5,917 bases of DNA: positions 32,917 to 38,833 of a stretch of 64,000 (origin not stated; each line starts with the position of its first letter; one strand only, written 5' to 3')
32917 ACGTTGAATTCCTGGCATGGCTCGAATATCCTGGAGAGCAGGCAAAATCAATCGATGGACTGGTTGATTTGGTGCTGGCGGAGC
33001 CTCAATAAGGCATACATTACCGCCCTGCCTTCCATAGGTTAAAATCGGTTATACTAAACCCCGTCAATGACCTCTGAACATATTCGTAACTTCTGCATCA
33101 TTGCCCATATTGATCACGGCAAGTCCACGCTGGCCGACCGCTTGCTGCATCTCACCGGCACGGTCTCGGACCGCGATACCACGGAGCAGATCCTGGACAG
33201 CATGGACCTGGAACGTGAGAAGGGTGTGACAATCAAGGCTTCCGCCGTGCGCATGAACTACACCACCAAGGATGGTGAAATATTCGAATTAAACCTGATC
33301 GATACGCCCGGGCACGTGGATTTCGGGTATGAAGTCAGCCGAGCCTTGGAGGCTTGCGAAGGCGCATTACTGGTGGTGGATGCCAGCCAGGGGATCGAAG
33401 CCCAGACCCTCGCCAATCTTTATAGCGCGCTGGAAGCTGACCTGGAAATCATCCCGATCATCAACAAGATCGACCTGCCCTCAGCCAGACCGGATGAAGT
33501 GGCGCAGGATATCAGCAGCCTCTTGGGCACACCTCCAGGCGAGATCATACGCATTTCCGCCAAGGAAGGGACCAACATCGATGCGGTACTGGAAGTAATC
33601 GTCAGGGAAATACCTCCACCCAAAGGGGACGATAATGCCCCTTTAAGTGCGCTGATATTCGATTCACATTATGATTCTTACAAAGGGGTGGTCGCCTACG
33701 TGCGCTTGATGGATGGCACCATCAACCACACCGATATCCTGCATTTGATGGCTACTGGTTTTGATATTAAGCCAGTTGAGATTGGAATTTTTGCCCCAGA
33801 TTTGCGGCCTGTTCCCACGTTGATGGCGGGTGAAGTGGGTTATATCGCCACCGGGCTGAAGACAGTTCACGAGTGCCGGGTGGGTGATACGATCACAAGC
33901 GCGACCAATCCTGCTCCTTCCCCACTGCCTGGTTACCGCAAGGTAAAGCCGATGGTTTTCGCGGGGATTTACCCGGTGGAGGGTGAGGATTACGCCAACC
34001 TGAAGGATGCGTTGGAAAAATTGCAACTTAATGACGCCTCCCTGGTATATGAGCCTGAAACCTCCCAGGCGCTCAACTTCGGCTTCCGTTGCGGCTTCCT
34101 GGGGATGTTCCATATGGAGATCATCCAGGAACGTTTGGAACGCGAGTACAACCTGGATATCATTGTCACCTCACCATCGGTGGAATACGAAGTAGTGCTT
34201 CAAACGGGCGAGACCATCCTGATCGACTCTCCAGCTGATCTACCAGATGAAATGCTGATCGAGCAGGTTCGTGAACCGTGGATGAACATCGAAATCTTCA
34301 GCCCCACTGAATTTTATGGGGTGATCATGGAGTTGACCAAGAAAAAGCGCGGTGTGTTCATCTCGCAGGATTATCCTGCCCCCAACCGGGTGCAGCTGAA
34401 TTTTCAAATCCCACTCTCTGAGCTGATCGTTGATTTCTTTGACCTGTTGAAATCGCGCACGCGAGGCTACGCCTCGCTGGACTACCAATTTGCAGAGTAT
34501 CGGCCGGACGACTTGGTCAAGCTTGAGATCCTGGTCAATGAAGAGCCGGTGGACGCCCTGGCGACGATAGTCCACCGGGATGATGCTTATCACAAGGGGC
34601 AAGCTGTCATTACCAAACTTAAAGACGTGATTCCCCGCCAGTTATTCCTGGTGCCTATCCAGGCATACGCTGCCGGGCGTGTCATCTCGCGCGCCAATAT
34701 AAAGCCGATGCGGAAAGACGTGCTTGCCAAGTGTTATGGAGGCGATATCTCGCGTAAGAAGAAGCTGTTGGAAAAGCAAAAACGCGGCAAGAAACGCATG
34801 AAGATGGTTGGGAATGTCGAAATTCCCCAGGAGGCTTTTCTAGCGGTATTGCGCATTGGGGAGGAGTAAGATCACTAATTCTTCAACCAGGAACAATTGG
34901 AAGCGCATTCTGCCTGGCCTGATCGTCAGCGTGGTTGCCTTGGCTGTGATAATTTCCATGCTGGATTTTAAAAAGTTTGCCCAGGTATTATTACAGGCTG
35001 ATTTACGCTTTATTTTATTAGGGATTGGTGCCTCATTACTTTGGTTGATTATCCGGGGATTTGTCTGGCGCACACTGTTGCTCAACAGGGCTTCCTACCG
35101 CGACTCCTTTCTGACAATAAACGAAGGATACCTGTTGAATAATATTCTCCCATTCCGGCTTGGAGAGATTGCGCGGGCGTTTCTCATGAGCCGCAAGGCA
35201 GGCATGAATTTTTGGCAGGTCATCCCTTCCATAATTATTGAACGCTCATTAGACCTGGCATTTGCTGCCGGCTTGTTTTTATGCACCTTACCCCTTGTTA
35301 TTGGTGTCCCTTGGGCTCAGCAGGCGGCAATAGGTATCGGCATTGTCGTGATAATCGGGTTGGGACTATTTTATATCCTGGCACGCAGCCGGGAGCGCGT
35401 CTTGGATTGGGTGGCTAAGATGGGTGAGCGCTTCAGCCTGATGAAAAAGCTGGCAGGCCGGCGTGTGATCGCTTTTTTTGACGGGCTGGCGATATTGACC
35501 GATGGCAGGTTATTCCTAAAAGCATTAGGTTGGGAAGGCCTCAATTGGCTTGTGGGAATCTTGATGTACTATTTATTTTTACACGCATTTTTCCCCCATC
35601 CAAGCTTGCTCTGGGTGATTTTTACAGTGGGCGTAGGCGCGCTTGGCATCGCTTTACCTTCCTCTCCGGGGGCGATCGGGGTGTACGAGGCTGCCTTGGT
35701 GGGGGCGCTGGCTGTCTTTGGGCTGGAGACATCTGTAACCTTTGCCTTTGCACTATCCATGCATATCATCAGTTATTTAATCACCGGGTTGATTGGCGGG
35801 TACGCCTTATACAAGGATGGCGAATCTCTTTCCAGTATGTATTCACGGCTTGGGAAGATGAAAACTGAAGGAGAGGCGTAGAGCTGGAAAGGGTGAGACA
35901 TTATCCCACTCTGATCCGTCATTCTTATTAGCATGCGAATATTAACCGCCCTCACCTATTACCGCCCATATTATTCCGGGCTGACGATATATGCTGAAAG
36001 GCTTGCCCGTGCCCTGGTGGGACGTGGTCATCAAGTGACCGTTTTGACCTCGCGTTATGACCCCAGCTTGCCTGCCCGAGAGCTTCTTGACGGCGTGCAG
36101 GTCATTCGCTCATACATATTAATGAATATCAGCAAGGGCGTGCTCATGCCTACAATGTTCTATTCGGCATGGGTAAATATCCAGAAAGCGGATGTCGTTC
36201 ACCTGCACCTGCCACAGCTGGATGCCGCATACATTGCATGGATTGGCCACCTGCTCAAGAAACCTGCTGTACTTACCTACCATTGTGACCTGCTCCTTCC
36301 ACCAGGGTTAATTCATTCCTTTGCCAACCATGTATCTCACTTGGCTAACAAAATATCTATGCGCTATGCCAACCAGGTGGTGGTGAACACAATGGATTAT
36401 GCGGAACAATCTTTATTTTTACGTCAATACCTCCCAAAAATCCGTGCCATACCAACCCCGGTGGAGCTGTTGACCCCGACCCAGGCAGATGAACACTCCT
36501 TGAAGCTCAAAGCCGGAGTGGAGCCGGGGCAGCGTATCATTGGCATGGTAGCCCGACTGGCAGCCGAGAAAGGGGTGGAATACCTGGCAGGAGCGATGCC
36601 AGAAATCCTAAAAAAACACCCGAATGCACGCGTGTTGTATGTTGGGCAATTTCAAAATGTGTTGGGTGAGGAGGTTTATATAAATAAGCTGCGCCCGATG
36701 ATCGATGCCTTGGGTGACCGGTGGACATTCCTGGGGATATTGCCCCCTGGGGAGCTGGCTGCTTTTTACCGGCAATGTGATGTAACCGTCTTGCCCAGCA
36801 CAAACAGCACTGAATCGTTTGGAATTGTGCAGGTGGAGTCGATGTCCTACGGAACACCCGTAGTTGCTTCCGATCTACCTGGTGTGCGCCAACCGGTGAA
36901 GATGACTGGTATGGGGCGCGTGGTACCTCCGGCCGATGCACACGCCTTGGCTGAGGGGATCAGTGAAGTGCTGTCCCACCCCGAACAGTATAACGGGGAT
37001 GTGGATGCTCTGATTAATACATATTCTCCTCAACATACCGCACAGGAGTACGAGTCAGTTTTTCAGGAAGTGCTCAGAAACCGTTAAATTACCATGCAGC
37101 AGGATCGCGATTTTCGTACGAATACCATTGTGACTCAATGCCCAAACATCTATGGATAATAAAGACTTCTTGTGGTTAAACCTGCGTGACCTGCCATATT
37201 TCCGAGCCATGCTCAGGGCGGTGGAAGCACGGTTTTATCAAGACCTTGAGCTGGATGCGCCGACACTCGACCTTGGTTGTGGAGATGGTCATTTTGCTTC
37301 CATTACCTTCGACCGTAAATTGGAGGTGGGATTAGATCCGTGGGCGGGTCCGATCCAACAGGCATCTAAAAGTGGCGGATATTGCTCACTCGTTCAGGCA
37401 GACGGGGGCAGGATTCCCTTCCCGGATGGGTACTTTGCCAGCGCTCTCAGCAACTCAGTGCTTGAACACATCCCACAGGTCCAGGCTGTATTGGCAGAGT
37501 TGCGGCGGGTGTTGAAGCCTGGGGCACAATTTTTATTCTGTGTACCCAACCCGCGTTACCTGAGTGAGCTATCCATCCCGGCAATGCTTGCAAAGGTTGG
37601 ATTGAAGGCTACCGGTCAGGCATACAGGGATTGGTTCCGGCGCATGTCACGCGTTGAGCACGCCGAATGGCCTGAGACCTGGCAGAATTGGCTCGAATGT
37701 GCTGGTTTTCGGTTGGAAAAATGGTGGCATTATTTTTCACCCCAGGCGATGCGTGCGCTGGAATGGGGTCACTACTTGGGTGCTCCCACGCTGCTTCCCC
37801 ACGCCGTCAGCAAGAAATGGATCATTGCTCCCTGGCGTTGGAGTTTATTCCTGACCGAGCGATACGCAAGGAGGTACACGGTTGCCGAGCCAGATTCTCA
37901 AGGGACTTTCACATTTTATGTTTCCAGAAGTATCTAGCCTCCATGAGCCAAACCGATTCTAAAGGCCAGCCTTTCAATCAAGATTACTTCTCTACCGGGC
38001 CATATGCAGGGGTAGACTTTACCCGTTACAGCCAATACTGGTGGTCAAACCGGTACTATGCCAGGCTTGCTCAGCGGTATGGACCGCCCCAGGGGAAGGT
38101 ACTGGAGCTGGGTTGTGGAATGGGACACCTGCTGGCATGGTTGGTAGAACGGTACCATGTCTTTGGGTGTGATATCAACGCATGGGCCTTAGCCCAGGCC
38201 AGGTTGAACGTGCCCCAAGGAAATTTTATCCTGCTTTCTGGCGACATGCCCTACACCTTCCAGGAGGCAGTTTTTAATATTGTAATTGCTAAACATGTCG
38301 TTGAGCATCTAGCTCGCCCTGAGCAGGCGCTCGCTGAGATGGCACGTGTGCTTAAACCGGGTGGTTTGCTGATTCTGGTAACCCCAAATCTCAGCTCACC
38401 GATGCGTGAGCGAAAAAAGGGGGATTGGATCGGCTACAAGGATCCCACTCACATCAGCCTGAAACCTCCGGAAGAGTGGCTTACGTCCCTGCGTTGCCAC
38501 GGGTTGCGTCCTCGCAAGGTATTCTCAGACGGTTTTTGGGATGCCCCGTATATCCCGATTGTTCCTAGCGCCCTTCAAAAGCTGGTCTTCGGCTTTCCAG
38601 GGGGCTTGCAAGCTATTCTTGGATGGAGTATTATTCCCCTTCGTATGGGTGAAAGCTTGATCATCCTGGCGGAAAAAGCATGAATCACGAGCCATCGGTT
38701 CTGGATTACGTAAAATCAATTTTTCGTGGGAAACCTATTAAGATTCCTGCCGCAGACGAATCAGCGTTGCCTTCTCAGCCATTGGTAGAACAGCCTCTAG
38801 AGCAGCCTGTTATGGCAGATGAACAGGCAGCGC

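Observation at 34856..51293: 16-kb cluster of membrane glycosylation-like genes built around two Chlor_Arch_YYY (DUF2298) paralogs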

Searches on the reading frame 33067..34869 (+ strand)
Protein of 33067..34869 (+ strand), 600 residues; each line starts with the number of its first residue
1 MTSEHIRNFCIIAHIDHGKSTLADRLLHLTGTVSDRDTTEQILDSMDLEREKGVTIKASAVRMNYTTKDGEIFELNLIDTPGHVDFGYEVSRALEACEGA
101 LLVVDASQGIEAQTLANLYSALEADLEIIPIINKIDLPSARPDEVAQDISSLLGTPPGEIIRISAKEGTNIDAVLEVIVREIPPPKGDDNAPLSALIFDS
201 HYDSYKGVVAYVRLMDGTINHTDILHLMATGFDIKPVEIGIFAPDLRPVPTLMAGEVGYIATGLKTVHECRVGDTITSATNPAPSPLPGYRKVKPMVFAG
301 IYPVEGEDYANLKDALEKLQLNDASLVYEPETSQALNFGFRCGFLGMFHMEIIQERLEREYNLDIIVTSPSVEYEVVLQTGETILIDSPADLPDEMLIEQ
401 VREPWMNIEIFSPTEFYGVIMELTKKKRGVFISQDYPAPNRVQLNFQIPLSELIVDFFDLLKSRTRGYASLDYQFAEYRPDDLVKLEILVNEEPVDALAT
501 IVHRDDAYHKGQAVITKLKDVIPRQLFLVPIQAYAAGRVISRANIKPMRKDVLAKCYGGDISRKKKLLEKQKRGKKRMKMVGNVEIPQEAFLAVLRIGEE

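Call 5: search_protein_families(library=pfam, proteins=[window:33067-34869:+], max_evalue=0.001)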
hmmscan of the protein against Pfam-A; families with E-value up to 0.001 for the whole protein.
window:33067-34869:+ (600 aa): 9 families
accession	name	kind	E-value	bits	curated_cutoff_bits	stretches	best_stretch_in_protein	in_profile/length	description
PF00009.33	GTP_EFTU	-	7.4e-54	182.6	26.5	1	5-184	2-188/188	Elongation factor Tu GTP binding domain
PF06421.17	LepA_C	-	2.4e-48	163.2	29.7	1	490-596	1-107/107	GTP-binding protein LepA C-terminus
PF00679.30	EFG_C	-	1.2e-19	70.5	27.9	1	401-486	2-86/89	Elongation factor G C-terminus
PF14492.12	EFG_III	-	9e-08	32.5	27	1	294-367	3-73/75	Elongation Factor G, domain III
PF03144.31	GTP_EFTU_D2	-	8e-07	29.8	30.3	1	207-277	1-73/73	Elongation factor Tu domain 2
PF01926.29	MMR_HSR1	-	3.3e-05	24.4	21.9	1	15-134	8-113/113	50S ribosome-binding GTPase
PF22042.2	EF-G_D2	-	0.00015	22.3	27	1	192-277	1-82/84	Elongation factor G domain 2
PF00071.28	Ras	-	0.00023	21.2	21.6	1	54-182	30-160/162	Ras family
PF16658.11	RF3_C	-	0.00076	19.7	40.1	0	294-376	8-87/132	Class II release factor RF3, C-terminal domain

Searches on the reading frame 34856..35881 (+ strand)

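Call 3: search_protein_families(library=pfam, proteins=[window:34856-35881:+], max_evalue=0.01)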
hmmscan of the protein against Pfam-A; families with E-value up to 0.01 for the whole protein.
window:34856-35881:+ (341 aa): 1 family
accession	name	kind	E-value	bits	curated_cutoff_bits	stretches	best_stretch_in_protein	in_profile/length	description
PF03706.18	LPG_synthase_TM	-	3.8e-43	148.5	33.4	1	21-314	4-302/302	Lysylphosphatidylglycerol synthase TM region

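Call 4: search_protein_families(library=ncbifam, proteins=[window:34856-35881:+], max_evalue=0.01)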
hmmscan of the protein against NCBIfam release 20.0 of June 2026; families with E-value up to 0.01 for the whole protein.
window:34856-35881:+ (341 aa): 2 families
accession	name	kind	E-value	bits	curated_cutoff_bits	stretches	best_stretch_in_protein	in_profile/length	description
TIGR00374.1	TIGR00374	subfamily_domain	2.9e-23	82.8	43.2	1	22-318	1-310/323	flippase-like domain-containing protein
TIGR03476.1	HpnL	subfamily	4.7e-07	29.4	195.65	1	23-301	10-298/318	putative membrane protein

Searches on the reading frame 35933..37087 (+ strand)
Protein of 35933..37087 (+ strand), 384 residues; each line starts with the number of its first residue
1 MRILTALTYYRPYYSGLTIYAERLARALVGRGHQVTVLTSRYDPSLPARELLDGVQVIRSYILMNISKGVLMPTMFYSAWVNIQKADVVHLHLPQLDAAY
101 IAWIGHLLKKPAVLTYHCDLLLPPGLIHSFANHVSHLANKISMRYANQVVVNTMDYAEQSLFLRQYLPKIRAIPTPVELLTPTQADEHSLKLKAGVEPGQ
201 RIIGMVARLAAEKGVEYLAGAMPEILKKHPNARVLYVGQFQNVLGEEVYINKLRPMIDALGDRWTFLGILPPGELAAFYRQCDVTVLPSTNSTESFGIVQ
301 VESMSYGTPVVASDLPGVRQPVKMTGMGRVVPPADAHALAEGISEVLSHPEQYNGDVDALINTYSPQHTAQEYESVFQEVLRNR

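Call 3: search_protein_families(library=pfam, proteins=[window:35933-37087:+], max_evalue=0.01)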
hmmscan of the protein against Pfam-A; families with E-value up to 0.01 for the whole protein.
window:35933-37087:+ (384 aa): 7 families
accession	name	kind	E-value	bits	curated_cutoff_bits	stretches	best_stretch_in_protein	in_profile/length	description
PF00534.26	Glycos_transf_1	-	1.2e-31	110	26.4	1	195-353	10-162/172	Glycosyl transferases group 1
PF13692.12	Glyco_trans_1_4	-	1.1e-27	97.5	27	1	201-348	2-141/142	Glycosyl transferases group 1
PF13439.12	Glyco_transf_4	-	8.4e-19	68.7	28.5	1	15-178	2-167/170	Glycosyltransferase Family 4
PF13579.12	Glyco_trans_4_4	-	1.3e-15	58.6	29.7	1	16-173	2-155/158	Glycosyl transferase 4-like domain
PF20706.3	GT4-conflict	-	2.6e-07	30.4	26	1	273-363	273-371/385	Family 4 Glycosyltransferase in conflict systems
PF13477.12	Glyco_trans_4_2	-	0.0059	17.2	23.4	0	19-121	11-112/139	Glycosyl transferase 4-like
PF08323.17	Glyco_transf_5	-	0.0086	16.2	22.7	0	15-61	16-60/239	Starch synthase catalytic domain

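Call 4: search_protein_families(library=ncbifam, proteins=[window:35933-37087:+], max_evalue=0.01)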
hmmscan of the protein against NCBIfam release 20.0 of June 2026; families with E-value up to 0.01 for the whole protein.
window:35933-37087:+ (384 aa): 37 families (the best 25 are shown)
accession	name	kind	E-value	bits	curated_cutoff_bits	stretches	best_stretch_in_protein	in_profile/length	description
TIGR03449.1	mycothiol_MshA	equivalog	9e-22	77.5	462.5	1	144-381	163-404/406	D-inositol-3-phosphate glycosyltransferase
TIGR04063.1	stp3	hypoth_equivalog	1.1e-18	67.3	442.05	1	2-359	1-370/397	TIGR04063 family PEP-CTERM/XrtA system glycosyltransferase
NF012028.0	PRK15484.1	subfamily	1.5e-18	67.1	618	1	162-379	153-377/380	lipopolysaccharide N-acetylglucosaminyltransferase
TIGR04157.1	glyco_rSAM_CFB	subfamily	2.7e-17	62.9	400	1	185-328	212-345/406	TIGR04157 family glycosyltransferase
TIGR04047.1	MSMEG_0565_glyc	hypoth_equivalog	5.3e-17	62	259.85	1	205-377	198-371/373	MSMEG_0565 family glycosyltransferase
TIGR03999.1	thiol_BshA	equivalog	2.3e-16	59.7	273.7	1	13-381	10-374/375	N-acetyl-alpha-D-glucosaminyl L-malate synthase BshA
NF041876.1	EPS_EpsE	equivalog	3.1e-15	56.3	400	1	203-352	217-364/389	exopolysaccharide biosynthesis GT4 family glycosyltransferase EpsE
TIGR02149.1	glgA_Coryne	subfamily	1.2e-13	51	302.4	1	80-352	77-358/391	glycogen synthase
TIGR03088.1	stp2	hypoth_equivalog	1.6e-13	50.5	409.05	1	180-381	174-374/374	TIGR03088 family PEP-CTERM/XrtA system glycosyltransferase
NF038295.1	EPS_HpsP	equivalog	1.2e-11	44.3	550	1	173-353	181-356/388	hormogonium polysaccharide biosynthesis glycosyltransferase HpsP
NF046085.1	XrtY_assoc_Gly1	equivalog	1.7e-11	43.7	400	1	1-381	1-385/387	XrtY-associated glycosyltransferase XYAG1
TIGR02095.1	glgA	subfamily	3.5e-11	42.4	328.45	1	191-379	283-476/477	glycogen/starch synthase, ADP-glucose type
NF047684.1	TeichurnBiosyTuaC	equivalog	4.7e-11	42.2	550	1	85-379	108-388/391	teichuronic acid biosynthesis protein TuaC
NF038229.1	Glyco4_Geo_Pelo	equivalog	8.5e-11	41.4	400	1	144-381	108-337/338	GPMC system family 4 glycosyltransferase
NF053787.1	GlcN_PG_synth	equivalog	1.3e-10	40.6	480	1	66-352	61-329/361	N-acetylglucosaminyl phosphatidylglycerol synthase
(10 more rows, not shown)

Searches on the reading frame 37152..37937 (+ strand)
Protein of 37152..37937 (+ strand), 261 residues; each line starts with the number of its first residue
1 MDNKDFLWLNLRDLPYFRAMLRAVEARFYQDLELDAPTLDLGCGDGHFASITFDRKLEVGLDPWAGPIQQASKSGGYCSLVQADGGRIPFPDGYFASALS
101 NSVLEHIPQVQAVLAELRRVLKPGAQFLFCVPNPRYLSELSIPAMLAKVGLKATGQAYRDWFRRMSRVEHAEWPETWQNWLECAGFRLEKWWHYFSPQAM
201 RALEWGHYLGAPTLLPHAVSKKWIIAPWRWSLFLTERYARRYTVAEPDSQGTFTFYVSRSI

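Call 3: search_protein_families(library=pfam, proteins=[window:37152-37937:+], max_evalue=0.01)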
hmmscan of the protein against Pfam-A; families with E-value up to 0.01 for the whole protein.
window:37152-37937:+ (261 aa): 6 families
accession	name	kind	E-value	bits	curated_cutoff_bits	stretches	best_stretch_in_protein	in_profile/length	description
PF08241.18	Methyltransf_11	-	3.5e-17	63.3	21.2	1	39-129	1-95/95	Methyltransferase domain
PF13489.12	Methyltransf_23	-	2.1e-13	50.8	27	1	18-189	7-162/164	Methyltransferase domain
PF13649.12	Methyltransf_25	-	4.4e-12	47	27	1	39-124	2-96/97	Methyltransferase domain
PF13847.12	Methyltransf_31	-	8.7e-10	38.9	27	1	37-147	6-120/145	Methyltransferase domain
PF08242.18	Methyltransf_12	-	2.4e-08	35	30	1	39-126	1-97/98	Methyltransferase domain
PF01209.24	Ubie_methyltran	-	0.0021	17.9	20.1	1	78-128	100-150/233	ubiE/COQ5 methyltransferase family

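Call 4: search_protein_families(library=ncbifam, proteins=[window:37152-37937:+], max_evalue=0.01)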
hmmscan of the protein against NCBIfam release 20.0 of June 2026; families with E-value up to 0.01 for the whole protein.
window:37152-37937:+ (261 aa): 21 families
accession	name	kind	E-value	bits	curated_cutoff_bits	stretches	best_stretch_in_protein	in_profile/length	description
NF045667.1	MTase_DVU1556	equivalog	2.2e-16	60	155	1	34-191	22-165/213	DVU_1556 family methyltransferase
TIGR02072.1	BioC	equivalog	2.7e-09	37.2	184.95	1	36-141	36-144/244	malonyl-ACP O-methyltransferase BioC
NF041536.1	ArsM_DUF2284_UU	exception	2.6e-08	32.7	575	1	38-129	80-180/459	arsenite methyltransferase/DUF2284 domain selenoprotein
NF041537.1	ArsM_AhpD_UU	exception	2.9e-06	26.3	510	1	78-129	129-180/345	arsenite methyltransferase/AhpD domain selenoprotein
NF007610.0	PRK10258.1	equivalog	3.8e-06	26.4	342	1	38-140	46-149/251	malonyl-ACP O-methyltransferase BioC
NF008300.0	PRK11088.1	equivalog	1.5e-05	24.7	303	1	15-140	65-190/272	23S rRNA (guanine(745)-N(1))-methyltransferase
NF047649.1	MTase_UXPK_star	exception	1.9e-05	23.8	460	1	38-129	81-181/283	methyltransferase/UXPK-star double selenoprotein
NF001241.0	PRK00216.1-2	equivalog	2.5e-05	24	327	1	61-130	79-148/231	demethylmenaquinone methyltransferase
NF001240.0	PRK00216.1-1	equivalog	3.3e-05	23.1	378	1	76-128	115-167/251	bifunctional demethylmenaquinone methyltransferase/2-methoxy-6-polyprenyl-1,4-benzoquinol methylase UbiE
NF045825.1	FAmtase_mtf2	equivalog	5.8e-05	22.4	400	1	39-130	63-159/248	fatty-acid O-methyltransferase Mtf2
NF045823.1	PthPhpthDimycoMt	equivalog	7.5e-05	22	300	1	79-130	116-167/256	phthiotriol/phenolphthiotriol dimycocerosates methyltransferase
NF001244.0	PRK00216.1-5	equivalog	0.00022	20.6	216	1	36-127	50-151/236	bifunctional demethylmenaquinone methyltransferase/2-methoxy-6-polyprenyl-1,4-benzoquinol methylase UbiE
NF041675.1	sarc_dimgly_tmase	equivalog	0.00037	20.5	550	1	80-155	120-196/278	sarcosine/dimethylglycine N-methyltransferase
TIGR01934.1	MenG_MenH_UbiE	subfamily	0.00043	19.7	158.35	1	36-129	41-141/223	ubiquinone/menaquinone biosynthesis methyltransferase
NF052510.1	methyltran_MpqE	exception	0.00092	18.7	335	1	78-128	100-150/234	methyl-plastoquinone biosynthesis methyltransferase MpqE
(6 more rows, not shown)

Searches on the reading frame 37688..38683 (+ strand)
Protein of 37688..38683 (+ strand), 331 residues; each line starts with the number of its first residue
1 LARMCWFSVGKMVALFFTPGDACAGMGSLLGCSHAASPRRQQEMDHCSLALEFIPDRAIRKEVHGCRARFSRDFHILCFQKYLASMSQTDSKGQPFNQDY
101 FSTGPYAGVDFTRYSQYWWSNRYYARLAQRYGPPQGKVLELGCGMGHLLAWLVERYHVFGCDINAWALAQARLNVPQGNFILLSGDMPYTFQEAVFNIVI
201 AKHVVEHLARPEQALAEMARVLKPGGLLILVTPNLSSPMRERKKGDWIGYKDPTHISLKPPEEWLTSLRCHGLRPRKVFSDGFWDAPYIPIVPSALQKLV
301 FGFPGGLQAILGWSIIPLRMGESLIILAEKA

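Call 3: search_protein_families(library=pfam, proteins=[window:37688-38683:+], max_evalue=0.01)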
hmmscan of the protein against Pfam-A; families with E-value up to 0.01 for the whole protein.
window:37688-38683:+ (331 aa): 9 families
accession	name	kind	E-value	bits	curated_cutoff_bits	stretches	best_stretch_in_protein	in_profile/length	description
PF08241.18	Methyltransf_11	-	3.3e-19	69.7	21.2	1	139-230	1-95/95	Methyltransferase domain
PF13489.12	Methyltransf_23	-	3.5e-19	69.6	27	1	122-274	7-160/164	Methyltransferase domain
PF13649.12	Methyltransf_25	-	2.1e-16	60.8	27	1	138-226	1-97/97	Methyltransferase domain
PF13847.12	Methyltransf_31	-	4e-14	53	27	1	136-237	5-120/145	Methyltransferase domain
PF08242.18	Methyltransf_12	-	4e-13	50.4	30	1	139-228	1-98/98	Methyltransferase domain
PF05175.20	MTS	-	3.9e-06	27.1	23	1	134-232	31-140/170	Methyltransferase small domain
PF07021.18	MetW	-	7.9e-06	26.1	21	1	129-223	8-103/193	Methionine biosynthesis protein MetW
PF01209.24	Ubie_methyltran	-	8.7e-05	22.4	20.1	1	129-231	45-152/233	ubiE/COQ5 methyltransferase family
PF20922.3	Anamorsin_N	-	0.00019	21.6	27.1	1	191-235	47-92/163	Anamorsin, N-terminal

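Call 4: search_protein_families(library=ncbifam, proteins=[window:37688-38683:+], max_evalue=0.01)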
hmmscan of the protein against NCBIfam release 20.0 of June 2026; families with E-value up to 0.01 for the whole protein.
window:37688-38683:+ (331 aa): 34 families (the best 25 are shown)
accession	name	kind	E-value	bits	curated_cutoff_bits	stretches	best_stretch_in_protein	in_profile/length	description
NF045667.1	MTase_DVU1556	equivalog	8.1e-18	64.6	155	1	130-231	20-120/213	DVU_1556 family methyltransferase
NF043040.1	corrin_prot_MT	hypoth_equivalog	2.2e-12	46.9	180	1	121-231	28-148/216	corrinoid protein-associated methyltransferase CpaM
TIGR02072.1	BioC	equivalog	1.9e-10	40.9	184.95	1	126-232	26-134/244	malonyl-ACP O-methyltransferase BioC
NF007610.0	PRK10258.1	equivalog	1.1e-08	34.7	342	1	136-232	44-140/251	malonyl-ACP O-methyltransferase BioC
TIGR01983.1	UbiG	equivalog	2.5e-08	33.5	102.95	1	136-234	51-155/228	bifunctional 2-polyprenyl-6-hydroxyphenol methylase/3-demethylubiquinol 3-O-methyltransferase UbiG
TIGR01934.1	MenG_MenH_UbiE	subfamily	2.5e-08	33.5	158.35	1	118-231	26-142/223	ubiquinone/menaquinone biosynthesis methyltransferase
NF047649.1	MTase_UXPK_star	exception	1.4e-07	30.8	460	1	134-238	77-189/283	methyltransferase/UXPK-star double selenoprotein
TIGR02081.1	metW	equivalog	3e-07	30.2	189.5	1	133-223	12-103/194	methionine biosynthesis protein MetW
NF001244.0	PRK00216.1-5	equivalog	5.2e-07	29.2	216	1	119-230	36-153/236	bifunctional demethylmenaquinone methyltransferase/2-methoxy-6-polyprenyl-1,4-benzoquinol methylase UbiE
TIGR04345.1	ovoA_Cterm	equivalog_domain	9.7e-07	28.6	170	1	196-249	135-187/242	putative 4-mercaptohistidine N1-methyltransferase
NF041536.1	ArsM_DUF2284_UU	exception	9.9e-07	27.4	575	1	137-232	79-182/459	arsenite methyltransferase/DUF2284 domain selenoprotein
NF041537.1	ArsM_AhpD_UU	exception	1.5e-06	27.2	510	1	137-243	79-193/345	arsenite methyltransferase/AhpD domain selenoprotein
NF052510.1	methyltran_MpqE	exception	8.1e-06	25.4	335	1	134-240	46-159/234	methyl-plastoquinone biosynthesis methyltransferase MpqE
NF002463.0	PRK01683.1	equivalog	9.5e-06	25.4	297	1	135-233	32-131/258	trans-aconitate 2-methyltransferase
NF001241.0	PRK00216.1-2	equivalog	1.5e-05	24.7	327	1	134-231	51-148/231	demethylmenaquinone methyltransferase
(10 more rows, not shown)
